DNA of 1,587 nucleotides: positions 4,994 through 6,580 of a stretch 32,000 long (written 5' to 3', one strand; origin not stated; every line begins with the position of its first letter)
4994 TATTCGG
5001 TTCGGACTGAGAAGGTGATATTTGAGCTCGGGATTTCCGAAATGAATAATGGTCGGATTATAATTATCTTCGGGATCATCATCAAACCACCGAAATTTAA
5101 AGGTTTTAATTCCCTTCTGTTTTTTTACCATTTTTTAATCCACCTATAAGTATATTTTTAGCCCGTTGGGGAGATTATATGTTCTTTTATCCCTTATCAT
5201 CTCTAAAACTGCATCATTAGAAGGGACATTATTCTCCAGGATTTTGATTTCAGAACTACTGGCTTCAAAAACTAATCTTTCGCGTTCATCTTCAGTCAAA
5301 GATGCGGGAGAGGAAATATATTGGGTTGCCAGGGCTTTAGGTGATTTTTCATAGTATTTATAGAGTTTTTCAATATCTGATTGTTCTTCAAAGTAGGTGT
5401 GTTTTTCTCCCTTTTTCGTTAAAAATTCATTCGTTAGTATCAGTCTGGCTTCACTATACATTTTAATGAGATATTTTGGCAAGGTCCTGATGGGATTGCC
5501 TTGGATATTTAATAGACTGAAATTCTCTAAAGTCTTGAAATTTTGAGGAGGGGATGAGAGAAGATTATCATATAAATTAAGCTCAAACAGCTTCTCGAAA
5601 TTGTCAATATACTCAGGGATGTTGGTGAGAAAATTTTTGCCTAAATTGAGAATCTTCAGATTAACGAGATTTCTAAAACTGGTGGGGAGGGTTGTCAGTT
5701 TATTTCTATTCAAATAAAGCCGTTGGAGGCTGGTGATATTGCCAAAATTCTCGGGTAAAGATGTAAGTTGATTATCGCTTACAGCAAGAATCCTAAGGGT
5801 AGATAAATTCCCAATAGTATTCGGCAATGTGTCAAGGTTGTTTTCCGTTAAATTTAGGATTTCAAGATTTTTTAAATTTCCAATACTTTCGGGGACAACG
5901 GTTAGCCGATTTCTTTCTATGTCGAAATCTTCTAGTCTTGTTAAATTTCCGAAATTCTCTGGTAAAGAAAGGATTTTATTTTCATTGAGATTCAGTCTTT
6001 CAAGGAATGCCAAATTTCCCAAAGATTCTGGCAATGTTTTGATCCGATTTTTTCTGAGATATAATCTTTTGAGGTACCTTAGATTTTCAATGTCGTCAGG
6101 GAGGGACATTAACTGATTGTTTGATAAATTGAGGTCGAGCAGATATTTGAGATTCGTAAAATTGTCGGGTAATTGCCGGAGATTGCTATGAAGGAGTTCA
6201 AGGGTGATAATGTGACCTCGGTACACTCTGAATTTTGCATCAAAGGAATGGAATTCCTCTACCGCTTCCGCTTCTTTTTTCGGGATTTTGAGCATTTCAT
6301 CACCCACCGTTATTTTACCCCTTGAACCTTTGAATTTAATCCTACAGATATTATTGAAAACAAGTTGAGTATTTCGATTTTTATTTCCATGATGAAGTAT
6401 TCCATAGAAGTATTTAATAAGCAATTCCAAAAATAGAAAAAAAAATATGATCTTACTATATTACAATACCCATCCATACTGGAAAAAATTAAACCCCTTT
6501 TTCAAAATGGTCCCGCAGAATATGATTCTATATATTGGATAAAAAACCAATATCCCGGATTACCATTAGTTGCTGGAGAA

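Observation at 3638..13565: Perfect 64-nt direct repeats, one on the 3' end of the RuBisCO-family gene, bracket about 9.8 kb of accessory DNA (attL/attR-like)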

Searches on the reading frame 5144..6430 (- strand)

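Call 7: search_protein_families(library=pfam, proteins=[window:5144-6430:-], max_evalue=0.01)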
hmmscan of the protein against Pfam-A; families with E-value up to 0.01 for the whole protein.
window:5144-6430:- (428 aa): 9 families
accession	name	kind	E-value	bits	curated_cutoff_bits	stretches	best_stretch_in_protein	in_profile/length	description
PF23598.1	LRR_14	-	5.1e-42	144.3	40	4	113-195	42-122/353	Leucine-rich repeat region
PF13855.12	LRR_8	-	2.1e-30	104.7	27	6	165-222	2-61/61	Leucine rich repeat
PF12799.13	LRR_4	-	1.3e-18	67.1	27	5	233-273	1-41/44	Leucine Rich repeats (2 copies)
PF00560.39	LRR_1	-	2e-16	57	20.6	0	234-255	1-23/23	Leucine Rich Repeat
PF23211.1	LRR_LRWD1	-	1.4e-06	28.6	28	1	178-224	33-78/190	Leucine-rich repeat and WD repeat-containing protein 1, LRR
PF23286.1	LRR_13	-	1.2e-05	25.5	30.1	0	97-152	7-61/210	Disease resistance protein RPS4B-like, leucine-rich repeats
PF17126.11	RsmF_methylt_CI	-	0.00014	22.2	27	0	236-264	12-40/61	RsmF rRNA methyltransferase first C-terminal domain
PF24048.1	LRR_NXF1-5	-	0.0029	17.6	30.5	0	175-246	45-117/142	NXF1/2/3/5 leucine-rich repeat domain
PF14304.11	CSTF_C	-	0.0086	16.2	24.3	0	100-113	13-26/41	Transcription termination and cleavage factor C-terminal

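Call 32: search_protein_families(library=phrogs, proteins=[window:5144-6430:-], max_evalue=0.1)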
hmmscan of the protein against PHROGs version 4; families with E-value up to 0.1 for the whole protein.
window:5144-6430:- (428 aa): 6 families
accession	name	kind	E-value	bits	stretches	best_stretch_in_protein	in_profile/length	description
phrog_6688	-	unknown function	1.7e-57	196.6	1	75-332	376-633/681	-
phrog_21719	-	unknown function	6.9e-22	78.5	2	189-340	86-226/554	-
phrog_9780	-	unknown function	0.0062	17.3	1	372-391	8-27/47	-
phrog_25605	-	unknown function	0.016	16.3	0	128-147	19-38/73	-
phrog_20310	-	unknown function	0.061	14.5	0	191-226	23-58/110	-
phrog_33474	-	unknown function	0.084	13.4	0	205-278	32-103/230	-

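Call 105: search_protein_families(library=padloc, proteins=[window:5144-6430:-], max_evalue=0.01)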
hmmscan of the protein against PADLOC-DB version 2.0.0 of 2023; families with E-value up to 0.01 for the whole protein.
window:5144-6430:- (428 aa): 0 families
